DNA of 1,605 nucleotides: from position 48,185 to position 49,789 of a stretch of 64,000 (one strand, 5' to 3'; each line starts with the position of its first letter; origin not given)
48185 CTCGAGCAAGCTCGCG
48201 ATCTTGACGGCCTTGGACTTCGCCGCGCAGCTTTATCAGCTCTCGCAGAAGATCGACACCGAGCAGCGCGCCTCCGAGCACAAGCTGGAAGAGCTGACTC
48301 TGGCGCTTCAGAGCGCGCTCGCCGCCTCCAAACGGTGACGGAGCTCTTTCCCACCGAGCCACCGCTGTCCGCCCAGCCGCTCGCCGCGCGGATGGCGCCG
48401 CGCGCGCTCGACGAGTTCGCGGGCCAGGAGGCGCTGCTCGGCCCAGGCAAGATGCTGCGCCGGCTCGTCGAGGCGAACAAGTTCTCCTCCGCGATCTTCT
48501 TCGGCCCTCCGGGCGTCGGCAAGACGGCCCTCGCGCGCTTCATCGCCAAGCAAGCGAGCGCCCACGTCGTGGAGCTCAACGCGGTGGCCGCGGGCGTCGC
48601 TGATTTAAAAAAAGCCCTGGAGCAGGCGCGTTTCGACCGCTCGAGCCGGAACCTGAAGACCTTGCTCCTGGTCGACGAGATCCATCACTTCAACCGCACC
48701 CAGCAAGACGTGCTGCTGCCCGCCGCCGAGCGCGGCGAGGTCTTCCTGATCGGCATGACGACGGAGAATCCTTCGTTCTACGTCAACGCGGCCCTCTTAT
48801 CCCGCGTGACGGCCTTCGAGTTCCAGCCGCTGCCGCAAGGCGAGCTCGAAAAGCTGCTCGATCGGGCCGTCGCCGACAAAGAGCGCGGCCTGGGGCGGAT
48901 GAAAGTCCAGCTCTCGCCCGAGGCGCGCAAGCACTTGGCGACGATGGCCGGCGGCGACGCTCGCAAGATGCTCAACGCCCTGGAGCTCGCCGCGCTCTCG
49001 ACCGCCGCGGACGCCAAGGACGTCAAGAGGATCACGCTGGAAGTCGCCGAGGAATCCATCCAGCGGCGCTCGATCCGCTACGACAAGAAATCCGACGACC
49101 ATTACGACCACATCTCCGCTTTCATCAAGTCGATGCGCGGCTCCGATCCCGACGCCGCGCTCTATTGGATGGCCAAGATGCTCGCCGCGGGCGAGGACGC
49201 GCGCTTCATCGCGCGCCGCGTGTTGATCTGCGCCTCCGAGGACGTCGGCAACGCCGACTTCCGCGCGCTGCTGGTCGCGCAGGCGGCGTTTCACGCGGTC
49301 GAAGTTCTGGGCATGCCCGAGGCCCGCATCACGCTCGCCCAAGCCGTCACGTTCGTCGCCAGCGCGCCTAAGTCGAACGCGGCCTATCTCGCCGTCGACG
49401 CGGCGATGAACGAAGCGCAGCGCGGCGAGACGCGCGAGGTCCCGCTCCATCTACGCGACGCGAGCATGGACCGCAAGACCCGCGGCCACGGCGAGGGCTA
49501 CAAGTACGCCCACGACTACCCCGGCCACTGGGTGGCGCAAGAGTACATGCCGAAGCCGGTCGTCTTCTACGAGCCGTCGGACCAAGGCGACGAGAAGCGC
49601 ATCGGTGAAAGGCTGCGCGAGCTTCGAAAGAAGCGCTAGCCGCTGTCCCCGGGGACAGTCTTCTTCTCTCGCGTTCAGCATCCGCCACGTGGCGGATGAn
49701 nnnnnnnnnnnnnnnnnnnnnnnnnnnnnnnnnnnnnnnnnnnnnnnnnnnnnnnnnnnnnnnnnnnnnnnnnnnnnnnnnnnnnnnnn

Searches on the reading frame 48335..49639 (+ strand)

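Call 23: search_protein_families(library=pfam, proteins=[window:48335-49639:+], max_evalue=0.01)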
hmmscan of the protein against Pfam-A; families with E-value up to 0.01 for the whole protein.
window:48335-49639:+ (434 aa): 16 families
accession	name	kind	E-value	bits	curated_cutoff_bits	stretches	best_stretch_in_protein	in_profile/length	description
PF12002.13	MgsA_C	-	1.4e-65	220.7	27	1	269-430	1-166/167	MgsA AAA+ ATPase C terminal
PF16193.11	AAA_assoc_2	-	1.8e-29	102.3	34.3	1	189-268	3-81/81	AAA C-terminal domain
PF00004.35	AAA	-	1.2e-14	55.4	21.2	1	54-161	2-126/131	ATPase family associated with various cellular activities (AAA)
PF05496.18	RuvB_N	-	6.4e-10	39.5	27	1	21-136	2-113/159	Holliday junction DNA helicase RuvB P-loop domain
PF13401.12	AAA_22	-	3.2e-05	24.7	27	0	53-87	8-45/130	AAA domain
PF01695.23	IstB_IS21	-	4.5e-05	23.5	24.1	1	52-119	94-165/238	IstB-like ATP binding protein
PF14532.12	Sigma54_activ_2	-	9.2e-05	23.1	25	1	41-142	11-107/138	Sigma-54 interaction domain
PF13173.12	AAA_14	-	0.00011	22.6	27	1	54-171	6-128/129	AAA domain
PF13671.12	AAA_33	-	0.00018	22.3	27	1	54-96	3-45/143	AAA domain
PF13191.12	AAA_16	-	0.00025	22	32.6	0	51-78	25-55/167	AAA ATPase domain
PF20720.3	nSTAND3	-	0.00038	20.6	27.2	1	51-96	18-62/155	Novel STAND NTPase 3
PF01078.27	Mg_chelatase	-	0.00057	19.8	20.3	0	53-72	25-44/207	Magnesium chelatase, subunit ChlI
PF04851.21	ResIII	-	0.0036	17.7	22.5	0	99-142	117-159/164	Type III restriction enzyme, res subunit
PF07728.20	AAA_5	-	0.0045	17.4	22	0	54-137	3-96/139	AAA domain (dynein-related subfamily)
PF00158.32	Sigma54_activat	-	0.0076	16.4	20.2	0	51-84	23-56/168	Sigma-54 interaction domain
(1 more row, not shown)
